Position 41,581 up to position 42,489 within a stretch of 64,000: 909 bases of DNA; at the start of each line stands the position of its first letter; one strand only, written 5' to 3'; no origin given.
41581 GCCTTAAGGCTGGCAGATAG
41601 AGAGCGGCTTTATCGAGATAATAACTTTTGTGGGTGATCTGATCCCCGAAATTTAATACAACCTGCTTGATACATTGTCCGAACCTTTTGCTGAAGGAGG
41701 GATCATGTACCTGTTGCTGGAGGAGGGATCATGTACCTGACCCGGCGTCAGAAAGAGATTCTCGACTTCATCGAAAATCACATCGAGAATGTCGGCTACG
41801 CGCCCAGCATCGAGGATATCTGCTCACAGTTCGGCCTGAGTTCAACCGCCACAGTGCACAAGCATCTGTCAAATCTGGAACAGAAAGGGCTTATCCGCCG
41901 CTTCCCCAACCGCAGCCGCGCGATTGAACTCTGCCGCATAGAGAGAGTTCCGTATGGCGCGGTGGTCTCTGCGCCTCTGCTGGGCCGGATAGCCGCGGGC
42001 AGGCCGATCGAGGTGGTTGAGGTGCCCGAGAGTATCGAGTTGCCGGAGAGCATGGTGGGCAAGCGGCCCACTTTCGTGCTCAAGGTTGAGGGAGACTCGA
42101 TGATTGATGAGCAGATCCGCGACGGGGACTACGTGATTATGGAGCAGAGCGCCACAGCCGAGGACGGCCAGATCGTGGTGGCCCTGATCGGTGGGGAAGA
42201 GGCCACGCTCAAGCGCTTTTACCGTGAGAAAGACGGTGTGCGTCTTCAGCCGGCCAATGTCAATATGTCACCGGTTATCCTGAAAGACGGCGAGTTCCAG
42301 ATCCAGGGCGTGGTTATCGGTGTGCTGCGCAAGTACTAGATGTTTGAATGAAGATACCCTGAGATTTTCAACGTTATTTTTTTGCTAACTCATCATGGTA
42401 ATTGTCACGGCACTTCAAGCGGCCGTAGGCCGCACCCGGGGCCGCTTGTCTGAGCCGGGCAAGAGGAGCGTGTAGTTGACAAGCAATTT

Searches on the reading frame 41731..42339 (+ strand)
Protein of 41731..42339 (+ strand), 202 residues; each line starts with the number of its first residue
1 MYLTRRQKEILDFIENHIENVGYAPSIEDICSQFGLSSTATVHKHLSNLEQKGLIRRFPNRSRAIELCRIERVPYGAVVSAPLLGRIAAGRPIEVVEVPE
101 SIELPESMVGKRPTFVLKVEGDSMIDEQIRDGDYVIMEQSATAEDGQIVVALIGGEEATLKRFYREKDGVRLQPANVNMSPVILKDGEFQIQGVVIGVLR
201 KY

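Call 76: search_protein_families(library=pfam, proteins=[window:41731-42339:+], max_evalue=0.001)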
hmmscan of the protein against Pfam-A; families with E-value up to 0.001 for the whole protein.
window:41731-42339:+ (202 aa): 4 families
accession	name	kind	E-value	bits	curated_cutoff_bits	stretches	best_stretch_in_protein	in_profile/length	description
PF00717.28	Peptidase_S24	-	4.2e-31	107.5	23.3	1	82-196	1-116/116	Peptidase S24-like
PF01726.22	LexA_DNA_bind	-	1.4e-23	82.9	23.7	1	3-64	4-65/65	LexA DNA binding domain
PF12802.13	MarR_2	-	1.1e-05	25.9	27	1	3-57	3-52/61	MarR family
PF13730.12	HTH_36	-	0.00025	21.2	25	1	25-55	26-55/55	Helix-turn-helix domain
